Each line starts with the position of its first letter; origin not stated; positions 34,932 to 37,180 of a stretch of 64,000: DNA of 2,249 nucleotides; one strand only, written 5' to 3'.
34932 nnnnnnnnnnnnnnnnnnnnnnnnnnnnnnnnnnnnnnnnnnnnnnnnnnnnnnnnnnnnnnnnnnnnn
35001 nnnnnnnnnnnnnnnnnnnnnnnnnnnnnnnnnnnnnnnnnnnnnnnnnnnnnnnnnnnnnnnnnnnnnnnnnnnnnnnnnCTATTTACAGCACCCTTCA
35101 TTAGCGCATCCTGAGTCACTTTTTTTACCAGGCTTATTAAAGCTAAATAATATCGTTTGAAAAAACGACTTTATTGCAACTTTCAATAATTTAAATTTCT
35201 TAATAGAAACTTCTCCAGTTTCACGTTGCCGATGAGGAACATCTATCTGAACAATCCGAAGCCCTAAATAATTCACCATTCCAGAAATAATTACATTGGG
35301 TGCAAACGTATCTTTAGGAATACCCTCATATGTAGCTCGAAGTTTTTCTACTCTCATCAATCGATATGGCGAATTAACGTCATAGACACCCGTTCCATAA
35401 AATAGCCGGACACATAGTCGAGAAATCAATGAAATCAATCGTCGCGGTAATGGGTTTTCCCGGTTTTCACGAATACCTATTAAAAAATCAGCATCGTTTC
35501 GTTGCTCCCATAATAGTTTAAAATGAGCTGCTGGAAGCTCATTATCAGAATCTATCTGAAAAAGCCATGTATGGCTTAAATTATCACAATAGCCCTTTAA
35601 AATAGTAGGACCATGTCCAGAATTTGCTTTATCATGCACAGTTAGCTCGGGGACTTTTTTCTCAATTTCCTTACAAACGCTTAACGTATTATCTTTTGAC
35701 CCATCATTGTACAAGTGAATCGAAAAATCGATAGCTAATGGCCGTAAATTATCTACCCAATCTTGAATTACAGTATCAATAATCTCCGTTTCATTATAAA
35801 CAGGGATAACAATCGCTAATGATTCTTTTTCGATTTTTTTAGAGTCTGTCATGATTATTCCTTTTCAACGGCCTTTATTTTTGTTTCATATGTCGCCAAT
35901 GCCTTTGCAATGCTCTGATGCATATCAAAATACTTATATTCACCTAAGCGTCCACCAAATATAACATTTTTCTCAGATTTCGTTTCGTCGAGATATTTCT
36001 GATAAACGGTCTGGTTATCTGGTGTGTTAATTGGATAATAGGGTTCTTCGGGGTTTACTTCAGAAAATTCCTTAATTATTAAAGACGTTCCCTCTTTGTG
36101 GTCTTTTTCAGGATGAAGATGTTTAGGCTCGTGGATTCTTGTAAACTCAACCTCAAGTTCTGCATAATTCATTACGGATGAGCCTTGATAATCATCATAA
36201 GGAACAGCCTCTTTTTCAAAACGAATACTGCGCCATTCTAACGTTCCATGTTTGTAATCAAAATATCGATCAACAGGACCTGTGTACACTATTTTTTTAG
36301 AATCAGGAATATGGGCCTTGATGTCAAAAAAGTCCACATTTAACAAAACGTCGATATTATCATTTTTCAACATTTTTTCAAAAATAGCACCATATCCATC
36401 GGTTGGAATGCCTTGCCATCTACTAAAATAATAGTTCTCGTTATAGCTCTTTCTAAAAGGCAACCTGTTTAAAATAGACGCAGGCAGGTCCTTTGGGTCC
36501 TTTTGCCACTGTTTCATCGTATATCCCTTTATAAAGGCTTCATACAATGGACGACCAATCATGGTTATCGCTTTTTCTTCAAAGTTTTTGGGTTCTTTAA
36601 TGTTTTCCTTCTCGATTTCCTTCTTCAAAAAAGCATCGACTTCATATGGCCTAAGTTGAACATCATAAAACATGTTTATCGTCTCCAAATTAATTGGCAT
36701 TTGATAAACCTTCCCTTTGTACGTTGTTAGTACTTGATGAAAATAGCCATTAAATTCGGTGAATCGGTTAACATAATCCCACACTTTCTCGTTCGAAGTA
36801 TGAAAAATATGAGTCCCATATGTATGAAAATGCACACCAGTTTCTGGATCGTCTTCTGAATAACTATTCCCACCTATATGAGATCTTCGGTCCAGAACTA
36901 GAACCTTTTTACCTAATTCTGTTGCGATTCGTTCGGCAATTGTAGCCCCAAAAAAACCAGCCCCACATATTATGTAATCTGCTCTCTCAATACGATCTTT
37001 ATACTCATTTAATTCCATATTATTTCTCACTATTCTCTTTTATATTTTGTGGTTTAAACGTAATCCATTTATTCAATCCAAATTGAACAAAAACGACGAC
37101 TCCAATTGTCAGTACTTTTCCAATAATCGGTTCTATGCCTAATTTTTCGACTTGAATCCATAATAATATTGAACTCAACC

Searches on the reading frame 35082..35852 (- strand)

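Call 47: search_protein_families(library=pfam, proteins=[window:35082-35852:-], max_evalue=1)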
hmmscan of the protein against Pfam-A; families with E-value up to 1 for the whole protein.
window:35082-35852:- (256 aa): 3 families
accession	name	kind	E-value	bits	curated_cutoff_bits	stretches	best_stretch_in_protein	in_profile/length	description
PF00535.33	Glycos_transf_2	-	1e-09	39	23.3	1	14-131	2-118/168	Glycosyl transferase family 2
PF13641.12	Glyco_tranf_2_3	-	0.02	15.4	27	1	12-104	3-97/230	Glycosyltransferase like family 2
PF13704.12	Glyco_tranf_2_4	-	0.067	14.1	27.5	1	28-104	6-82/98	Glycosyl transferase family 2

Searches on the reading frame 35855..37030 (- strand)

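Call 47: search_protein_families(library=pfam, proteins=[window:35855-37030:-], max_evalue=1)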
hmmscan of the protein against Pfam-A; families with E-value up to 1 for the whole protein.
window:35855-37030:- (391 aa): 11 families
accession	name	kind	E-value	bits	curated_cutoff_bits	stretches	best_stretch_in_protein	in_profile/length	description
PF03275.19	GLF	-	4.2e-75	252.3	26.3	1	165-367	1-203/203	UDP-galactopyranose mutase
PF13450.12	NAD_binding_8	-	4.1e-18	65.9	21.9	1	21-90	1-68/68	NAD(P)-binding Rossmann-like domain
PF01266.30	DAO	-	3.8e-05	23.8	27.9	1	18-57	1-40/353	FAD dependent oxidoreductase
PF01593.30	Amino_oxidase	-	0.00072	19.4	19.8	1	38-112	12-87/443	Flavin containing amine oxidoreductase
PF12831.13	FAD_oxidored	-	0.0017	18.2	27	1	18-58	1-40/416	FAD dependent oxidoreductase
PF01946.23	Thi4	-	0.0025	17.5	26.2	1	13-56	14-57/235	Thi4 family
PF00070.33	Pyr_redox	-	0.02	15.8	22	1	20-53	3-35/82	Pyridine nucleotide-disulphide oxidoreductase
PF07992.20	Pyr_redox_2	-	0.033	14.1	26.1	1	13-55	139-179/291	Pyridine nucleotide-disulphide oxidoreductase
PF13454.12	NAD_binding_9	-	0.047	14.1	21.8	1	21-88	2-73/155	FAD-NAD(P)-binding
PF02254.24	TrkA_N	-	0.048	14.4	23.8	1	19-49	1-30/116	TrkA-N domain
PF01262.27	AlaDh_PNT_C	-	0.14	12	23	1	14-50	26-61/214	Alanine dehydrogenase/PNT, C-terminal domain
